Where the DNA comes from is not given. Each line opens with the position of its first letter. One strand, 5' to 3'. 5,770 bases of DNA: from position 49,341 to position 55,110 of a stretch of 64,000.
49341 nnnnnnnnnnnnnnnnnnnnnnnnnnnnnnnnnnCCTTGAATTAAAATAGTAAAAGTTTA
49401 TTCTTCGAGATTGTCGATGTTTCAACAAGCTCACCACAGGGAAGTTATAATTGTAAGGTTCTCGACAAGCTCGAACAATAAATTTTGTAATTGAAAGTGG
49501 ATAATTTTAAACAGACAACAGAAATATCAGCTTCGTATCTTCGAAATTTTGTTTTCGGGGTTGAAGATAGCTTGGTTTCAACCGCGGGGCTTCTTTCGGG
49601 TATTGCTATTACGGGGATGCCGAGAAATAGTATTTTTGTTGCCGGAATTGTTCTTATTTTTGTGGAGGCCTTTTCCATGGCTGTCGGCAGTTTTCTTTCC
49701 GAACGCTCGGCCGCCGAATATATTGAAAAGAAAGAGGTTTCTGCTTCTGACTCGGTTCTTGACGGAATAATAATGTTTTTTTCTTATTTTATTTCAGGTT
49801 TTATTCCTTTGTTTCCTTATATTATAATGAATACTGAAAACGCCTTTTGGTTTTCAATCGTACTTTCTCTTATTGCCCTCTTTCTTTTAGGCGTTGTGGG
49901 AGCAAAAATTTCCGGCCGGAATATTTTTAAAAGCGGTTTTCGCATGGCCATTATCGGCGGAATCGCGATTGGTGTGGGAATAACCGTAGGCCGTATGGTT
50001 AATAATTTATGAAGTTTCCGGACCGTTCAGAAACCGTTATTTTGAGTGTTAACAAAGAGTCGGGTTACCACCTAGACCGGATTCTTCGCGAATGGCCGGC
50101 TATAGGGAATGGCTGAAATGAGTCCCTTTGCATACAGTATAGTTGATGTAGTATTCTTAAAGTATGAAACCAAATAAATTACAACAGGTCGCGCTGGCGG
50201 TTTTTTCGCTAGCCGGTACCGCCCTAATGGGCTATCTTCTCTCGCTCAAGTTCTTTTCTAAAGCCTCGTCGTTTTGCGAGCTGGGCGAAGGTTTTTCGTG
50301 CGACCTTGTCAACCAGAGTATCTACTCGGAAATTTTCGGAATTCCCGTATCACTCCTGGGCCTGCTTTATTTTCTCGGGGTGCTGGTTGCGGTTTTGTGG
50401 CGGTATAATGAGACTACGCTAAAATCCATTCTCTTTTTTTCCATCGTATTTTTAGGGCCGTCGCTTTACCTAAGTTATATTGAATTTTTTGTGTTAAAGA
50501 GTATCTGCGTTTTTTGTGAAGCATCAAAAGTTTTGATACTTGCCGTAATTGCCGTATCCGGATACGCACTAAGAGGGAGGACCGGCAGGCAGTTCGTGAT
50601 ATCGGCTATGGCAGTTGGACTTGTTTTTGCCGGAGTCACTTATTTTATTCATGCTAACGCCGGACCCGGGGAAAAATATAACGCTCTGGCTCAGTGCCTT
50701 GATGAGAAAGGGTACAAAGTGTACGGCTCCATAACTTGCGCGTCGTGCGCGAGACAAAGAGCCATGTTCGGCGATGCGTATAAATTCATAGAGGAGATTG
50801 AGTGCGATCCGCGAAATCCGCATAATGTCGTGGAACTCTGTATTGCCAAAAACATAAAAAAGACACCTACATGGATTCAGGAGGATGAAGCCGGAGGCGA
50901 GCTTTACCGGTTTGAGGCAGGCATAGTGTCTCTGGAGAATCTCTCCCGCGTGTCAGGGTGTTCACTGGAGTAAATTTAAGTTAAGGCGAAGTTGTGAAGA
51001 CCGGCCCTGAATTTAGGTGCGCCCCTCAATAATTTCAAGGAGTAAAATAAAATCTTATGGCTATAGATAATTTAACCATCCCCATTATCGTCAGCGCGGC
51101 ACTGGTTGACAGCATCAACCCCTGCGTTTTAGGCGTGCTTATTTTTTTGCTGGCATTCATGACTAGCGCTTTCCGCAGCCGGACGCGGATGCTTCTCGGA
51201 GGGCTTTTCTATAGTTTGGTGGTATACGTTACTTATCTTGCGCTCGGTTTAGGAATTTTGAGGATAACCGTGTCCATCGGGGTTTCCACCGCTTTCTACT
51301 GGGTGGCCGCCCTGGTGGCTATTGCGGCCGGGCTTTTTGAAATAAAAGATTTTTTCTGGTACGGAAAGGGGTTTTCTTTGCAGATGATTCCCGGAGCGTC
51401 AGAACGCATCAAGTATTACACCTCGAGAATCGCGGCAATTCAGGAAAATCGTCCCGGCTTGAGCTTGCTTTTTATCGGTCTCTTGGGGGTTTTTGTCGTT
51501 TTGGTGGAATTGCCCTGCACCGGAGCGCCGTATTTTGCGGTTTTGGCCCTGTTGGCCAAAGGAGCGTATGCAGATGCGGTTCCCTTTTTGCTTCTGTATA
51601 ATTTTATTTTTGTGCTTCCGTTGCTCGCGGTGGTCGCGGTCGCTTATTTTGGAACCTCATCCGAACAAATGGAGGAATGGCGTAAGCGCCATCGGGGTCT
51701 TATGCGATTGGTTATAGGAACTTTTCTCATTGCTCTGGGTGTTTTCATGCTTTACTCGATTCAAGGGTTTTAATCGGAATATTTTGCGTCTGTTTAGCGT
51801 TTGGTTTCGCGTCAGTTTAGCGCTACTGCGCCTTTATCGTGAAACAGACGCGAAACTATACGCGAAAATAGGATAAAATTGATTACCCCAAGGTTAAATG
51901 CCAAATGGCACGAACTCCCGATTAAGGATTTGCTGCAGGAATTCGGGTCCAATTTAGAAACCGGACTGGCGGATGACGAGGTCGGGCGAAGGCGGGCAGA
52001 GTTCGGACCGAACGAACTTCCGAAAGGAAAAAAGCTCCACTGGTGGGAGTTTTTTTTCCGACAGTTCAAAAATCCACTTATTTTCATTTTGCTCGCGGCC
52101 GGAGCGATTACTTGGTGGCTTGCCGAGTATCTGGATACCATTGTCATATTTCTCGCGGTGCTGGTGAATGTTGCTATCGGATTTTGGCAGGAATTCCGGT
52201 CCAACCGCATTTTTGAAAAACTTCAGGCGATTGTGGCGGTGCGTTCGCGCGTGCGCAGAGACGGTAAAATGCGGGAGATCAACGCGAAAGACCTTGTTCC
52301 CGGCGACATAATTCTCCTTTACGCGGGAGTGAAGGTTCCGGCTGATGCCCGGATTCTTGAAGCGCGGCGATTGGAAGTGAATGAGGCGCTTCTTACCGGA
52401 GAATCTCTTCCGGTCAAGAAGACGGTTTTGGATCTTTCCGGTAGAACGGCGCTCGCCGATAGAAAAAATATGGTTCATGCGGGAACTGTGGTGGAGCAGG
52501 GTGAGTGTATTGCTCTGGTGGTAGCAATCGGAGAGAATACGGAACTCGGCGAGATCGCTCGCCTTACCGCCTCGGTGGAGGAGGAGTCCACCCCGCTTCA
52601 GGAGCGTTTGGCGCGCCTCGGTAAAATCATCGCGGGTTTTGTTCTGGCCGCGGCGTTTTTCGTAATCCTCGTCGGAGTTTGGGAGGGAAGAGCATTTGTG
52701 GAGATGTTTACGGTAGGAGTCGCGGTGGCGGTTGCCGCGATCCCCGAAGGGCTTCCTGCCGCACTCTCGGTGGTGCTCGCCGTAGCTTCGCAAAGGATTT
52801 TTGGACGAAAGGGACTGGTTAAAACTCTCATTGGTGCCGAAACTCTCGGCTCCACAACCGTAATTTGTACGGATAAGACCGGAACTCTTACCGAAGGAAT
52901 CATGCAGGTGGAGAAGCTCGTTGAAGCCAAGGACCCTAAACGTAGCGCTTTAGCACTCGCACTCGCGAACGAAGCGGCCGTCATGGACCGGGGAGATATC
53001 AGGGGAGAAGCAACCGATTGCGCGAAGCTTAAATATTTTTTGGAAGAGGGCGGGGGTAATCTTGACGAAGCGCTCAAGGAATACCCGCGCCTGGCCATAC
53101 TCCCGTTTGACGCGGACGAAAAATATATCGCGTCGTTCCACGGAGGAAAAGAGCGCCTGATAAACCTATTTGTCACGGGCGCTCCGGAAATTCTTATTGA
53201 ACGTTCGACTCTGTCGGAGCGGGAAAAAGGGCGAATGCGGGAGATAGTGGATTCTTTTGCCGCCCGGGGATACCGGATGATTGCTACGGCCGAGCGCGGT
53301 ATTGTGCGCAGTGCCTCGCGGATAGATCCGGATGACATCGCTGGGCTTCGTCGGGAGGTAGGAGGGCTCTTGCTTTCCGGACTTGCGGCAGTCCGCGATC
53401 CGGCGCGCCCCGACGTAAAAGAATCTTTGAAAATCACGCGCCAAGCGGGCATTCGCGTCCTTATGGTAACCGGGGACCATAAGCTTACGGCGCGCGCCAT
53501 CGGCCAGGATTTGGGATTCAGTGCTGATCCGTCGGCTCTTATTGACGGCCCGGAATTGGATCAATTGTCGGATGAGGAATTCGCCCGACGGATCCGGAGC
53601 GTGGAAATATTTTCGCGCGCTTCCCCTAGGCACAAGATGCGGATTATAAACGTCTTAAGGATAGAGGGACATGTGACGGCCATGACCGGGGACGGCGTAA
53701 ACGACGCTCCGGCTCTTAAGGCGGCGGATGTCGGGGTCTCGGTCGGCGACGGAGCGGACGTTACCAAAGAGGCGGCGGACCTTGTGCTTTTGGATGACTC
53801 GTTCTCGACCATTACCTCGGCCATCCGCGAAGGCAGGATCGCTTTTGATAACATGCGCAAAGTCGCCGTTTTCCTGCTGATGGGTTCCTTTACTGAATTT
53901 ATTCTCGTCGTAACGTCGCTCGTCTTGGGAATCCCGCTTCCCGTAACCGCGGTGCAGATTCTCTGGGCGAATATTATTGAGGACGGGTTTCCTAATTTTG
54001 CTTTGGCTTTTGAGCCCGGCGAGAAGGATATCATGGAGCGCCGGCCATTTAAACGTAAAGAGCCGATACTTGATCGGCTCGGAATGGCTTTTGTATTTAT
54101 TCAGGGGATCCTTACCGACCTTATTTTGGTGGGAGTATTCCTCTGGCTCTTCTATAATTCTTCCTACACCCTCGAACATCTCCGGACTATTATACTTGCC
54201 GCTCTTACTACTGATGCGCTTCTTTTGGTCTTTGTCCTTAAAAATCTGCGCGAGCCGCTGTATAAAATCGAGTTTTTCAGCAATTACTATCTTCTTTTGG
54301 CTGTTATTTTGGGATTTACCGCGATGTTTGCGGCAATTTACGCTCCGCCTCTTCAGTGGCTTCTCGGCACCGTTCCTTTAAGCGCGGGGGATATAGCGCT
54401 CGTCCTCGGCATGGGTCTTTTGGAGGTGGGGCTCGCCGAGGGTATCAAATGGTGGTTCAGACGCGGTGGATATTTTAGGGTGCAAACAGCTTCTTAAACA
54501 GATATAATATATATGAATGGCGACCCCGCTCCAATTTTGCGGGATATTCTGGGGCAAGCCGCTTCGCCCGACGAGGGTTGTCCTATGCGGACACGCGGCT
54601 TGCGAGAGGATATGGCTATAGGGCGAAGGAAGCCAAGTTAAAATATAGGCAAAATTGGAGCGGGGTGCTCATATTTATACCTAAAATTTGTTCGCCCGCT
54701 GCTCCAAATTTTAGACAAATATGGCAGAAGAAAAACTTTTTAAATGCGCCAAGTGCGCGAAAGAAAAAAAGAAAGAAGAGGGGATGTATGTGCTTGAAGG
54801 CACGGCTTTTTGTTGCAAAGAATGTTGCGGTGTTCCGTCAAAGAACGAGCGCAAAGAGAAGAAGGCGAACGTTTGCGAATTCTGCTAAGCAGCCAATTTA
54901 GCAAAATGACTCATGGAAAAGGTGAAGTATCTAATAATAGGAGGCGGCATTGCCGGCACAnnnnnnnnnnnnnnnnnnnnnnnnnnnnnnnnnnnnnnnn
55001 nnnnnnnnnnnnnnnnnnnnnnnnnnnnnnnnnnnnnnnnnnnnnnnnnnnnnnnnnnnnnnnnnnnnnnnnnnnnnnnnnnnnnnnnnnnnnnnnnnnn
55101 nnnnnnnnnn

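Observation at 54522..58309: Minimal cytoplasmic [NiFe]-hydrogenase module with an unusual FAD-dependent pyridine-nucleotide oxidoreductase partner, a small 8-Cys protein and a convergent maturation protease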

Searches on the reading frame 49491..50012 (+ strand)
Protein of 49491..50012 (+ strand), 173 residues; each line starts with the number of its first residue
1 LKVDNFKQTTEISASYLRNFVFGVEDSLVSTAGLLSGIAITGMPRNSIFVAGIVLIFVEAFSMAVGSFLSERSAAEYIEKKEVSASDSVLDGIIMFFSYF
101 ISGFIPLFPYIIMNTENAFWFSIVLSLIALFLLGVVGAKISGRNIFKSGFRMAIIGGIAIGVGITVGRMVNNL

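Call 40: search_protein_families(library=pfam, proteins=[window:49491-50012:+], max_evalue=10)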
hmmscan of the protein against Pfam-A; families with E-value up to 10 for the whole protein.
window:49491-50012:+ (173 aa): 2 families
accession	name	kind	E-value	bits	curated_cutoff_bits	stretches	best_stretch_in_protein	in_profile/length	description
PF01988.24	VIT1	-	9e-32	111.1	28.1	2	88-168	133-214/214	VIT family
PF16013.10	DUF4781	-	0.00085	18.7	27.9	1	11-86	76-150/310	Domain of unknown function (DUF4781)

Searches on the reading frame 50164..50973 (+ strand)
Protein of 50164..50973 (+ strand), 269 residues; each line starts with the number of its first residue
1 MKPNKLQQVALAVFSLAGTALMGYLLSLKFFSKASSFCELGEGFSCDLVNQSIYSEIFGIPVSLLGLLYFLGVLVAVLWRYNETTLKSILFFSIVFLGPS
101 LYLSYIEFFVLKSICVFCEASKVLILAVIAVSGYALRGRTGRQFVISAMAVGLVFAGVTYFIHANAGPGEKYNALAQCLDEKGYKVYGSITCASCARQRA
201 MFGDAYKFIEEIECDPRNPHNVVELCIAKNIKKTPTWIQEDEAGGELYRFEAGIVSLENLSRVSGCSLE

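Call 38: search_protein_families(library=pfam, proteins=[window:50164-50973:+], max_evalue=0.0001)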
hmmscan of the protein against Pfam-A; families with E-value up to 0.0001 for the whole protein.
window:50164-50973:+ (269 aa): 1 family
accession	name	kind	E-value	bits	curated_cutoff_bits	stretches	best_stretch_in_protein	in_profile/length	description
PF07884.19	VKOR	-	5e-20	72.4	27.5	1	10-131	2-132/134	Vitamin K epoxide reductase family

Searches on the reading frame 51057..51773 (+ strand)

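Call 38: search_protein_families(library=pfam, proteins=[window:51057-51773:+], max_evalue=0.0001)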
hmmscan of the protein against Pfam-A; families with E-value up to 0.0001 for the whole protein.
window:51057-51773:+ (238 aa): 1 family
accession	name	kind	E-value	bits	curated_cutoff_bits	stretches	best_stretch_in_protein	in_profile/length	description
PF11139.14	SfLAP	-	5.8e-05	23.1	35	0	11-233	1-209/213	Sap, sulfolipid-1-addressing protein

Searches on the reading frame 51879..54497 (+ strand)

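Call 3: search_protein_families(library=pfam, proteins=[window:51879-54497:+], max_evalue=0.01)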
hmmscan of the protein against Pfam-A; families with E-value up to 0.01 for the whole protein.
window:51879-54497:+ (872 aa): 7 families
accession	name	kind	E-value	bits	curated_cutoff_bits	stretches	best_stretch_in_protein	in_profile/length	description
PF00122.25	E1-E2_ATPase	-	1e-52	178.7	28.1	1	121-307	5-178/181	E1-E2 ATPase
PF00689.26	Cation_ATPase_C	-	3.1e-38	131.7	27.3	1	686-859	1-175/175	Cation transporting ATPase, C-terminus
PF00690.31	Cation_ATPase_N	-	1.1e-22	79.9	20.4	1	10-77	1-68/69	Cation transporter/ATPase, N-terminus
PF00702.32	Hydrolase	-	2.2e-19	71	26.4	1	328-617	3-191/191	haloacid dehalogenase-like hydrolase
PF13246.12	Cation_ATPase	-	5.7e-09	36.3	21.7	1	364-444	4-89/91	Cation transport ATPase (P-type)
PF08282.18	Hydrolase_3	-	3.7e-05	24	20.9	1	589-641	195-247/255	haloacid dehalogenase-like hydrolase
PF12710.13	HAD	-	4.7e-05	24.3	27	1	446-614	24-189/189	haloacid dehalogenase-like hydrolase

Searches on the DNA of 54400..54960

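Call 34: search_rna_families(source=window, start=54400, end=54960, threshold=evalue, max_evalue=5)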
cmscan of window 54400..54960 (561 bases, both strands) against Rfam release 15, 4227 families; matches with E-value up to 5: 1.
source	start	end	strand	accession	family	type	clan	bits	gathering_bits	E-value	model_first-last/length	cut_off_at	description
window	54669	54724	+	RF03616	MIR1888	Gene; miRNA;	-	17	72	2.4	1-101/101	no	MIR1888 microRNA precursor family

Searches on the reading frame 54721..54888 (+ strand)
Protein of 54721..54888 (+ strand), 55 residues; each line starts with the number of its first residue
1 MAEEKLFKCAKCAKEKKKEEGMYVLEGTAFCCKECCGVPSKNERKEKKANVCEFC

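Call 3: search_protein_families(library=pfam, proteins=[window:54721-54888:+], max_evalue=0.01)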
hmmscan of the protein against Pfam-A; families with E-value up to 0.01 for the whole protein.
window:54721-54888:+ (55 aa): 0 families

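Call 4: search_protein_families(library=ncbifam, proteins=[window:54721-54888:+], max_evalue=0.01)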
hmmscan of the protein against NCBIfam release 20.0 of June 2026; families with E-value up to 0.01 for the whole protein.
window:54721-54888:+ (55 aa): 0 families

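Call 25: search_solved_structures(query=window:54721-54888:+, max_evalue=10)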
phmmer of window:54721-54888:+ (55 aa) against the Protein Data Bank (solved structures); distinct sequences matched with E-value up to 10: 2.
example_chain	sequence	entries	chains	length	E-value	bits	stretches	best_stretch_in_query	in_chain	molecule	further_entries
2i13_A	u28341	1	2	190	0.66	13.7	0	4-26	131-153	Aart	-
1mey_C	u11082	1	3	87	2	12.3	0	4-19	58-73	CONSENSUS ZINC FINGER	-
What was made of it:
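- Tried and rejected: It has no Pfam or PDB match (calls 3, 25).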

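Call 60: search_protein_representatives(protein=window:54721-54888:+)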
Query: 55 residues. Proteins with E-value up to 0.001 (for the whole library): 25; up to 1e-10: 1; up to 1e-30: 0. The best 25 are listed.
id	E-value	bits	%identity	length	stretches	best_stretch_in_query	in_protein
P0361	5.4e-12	60.9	51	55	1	1-55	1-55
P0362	1.2e-10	56.7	58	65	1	3-55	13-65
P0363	1.6e-10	56.3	57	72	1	5-55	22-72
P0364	2.6e-09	52.6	58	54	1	3-55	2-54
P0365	1.8e-08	49.9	58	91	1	1-55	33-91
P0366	2.1e-07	46.6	53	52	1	3-55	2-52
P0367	4.0e-07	45.7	51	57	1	1-55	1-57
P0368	4.9e-07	45.4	52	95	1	1-55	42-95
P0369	1.2e-06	44.2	57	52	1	3-55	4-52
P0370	4.7e-06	42.4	58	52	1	1-55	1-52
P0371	1.6e-05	40.7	45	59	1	5-55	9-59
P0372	1.9e-05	40.5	67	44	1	7-55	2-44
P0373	2.4e-05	40.2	47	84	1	4-55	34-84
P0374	5.2e-05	39.1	48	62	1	3-53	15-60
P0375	6.2e-05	38.9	50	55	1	3-55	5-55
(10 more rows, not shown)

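Call 64: find_encoding_contigs(protein=P0361, flank=6000, max_places=3)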
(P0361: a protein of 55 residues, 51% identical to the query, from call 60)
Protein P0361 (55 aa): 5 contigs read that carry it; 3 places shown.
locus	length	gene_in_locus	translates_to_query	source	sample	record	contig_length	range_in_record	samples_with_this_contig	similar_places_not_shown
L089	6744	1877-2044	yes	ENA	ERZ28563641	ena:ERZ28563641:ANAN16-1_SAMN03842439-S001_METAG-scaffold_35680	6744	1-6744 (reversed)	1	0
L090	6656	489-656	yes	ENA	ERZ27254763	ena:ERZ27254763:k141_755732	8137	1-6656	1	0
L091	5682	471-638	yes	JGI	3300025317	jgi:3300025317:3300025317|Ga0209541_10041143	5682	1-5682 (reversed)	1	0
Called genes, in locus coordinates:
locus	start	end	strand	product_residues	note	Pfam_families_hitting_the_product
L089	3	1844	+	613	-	?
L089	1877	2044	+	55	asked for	-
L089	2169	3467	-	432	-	PF00672:HAMP, PF00512:HisKA, PF02518:HATPase_c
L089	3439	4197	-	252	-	-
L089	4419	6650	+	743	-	PF02463:SMC_N, PF13175:AAA_15 (weak), PF13476:AAA_23 (weak), PF00005:ABC_tran (faint), PF13304:AAA_21 (weak)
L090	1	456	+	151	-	?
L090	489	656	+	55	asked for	-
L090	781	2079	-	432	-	PF00672:HAMP, PF00512:HisKA, PF02518:HATPase_c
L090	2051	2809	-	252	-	-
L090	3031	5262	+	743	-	PF02463:SMC_N, PF13175:AAA_15 (weak), PF13476:AAA_23 (weak), PF00005:ABC_tran (faint), PF13304:AAA_21 (weak)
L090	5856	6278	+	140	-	PF00886:Ribosomal_S16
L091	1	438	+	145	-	?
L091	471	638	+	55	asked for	-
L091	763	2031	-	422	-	PF00672:HAMP, PF00512:HisKA, PF02518:HATPase_c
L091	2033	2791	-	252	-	-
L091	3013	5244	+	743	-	PF02463:SMC_N, PF13476:AAA_23 (weak), PF00005:ABC_tran (faint), PF13304:AAA_21 (weak)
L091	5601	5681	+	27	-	?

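Call 65: find_encoding_contigs(protein=P0364, flank=6000, max_places=3)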
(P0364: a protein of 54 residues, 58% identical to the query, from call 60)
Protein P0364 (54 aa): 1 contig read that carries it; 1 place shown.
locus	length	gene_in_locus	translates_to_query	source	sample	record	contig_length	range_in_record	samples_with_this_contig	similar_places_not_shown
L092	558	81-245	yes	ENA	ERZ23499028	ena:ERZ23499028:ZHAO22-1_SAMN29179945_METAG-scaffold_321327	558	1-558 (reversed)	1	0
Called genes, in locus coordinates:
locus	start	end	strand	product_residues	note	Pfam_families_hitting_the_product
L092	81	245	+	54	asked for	-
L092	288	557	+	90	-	?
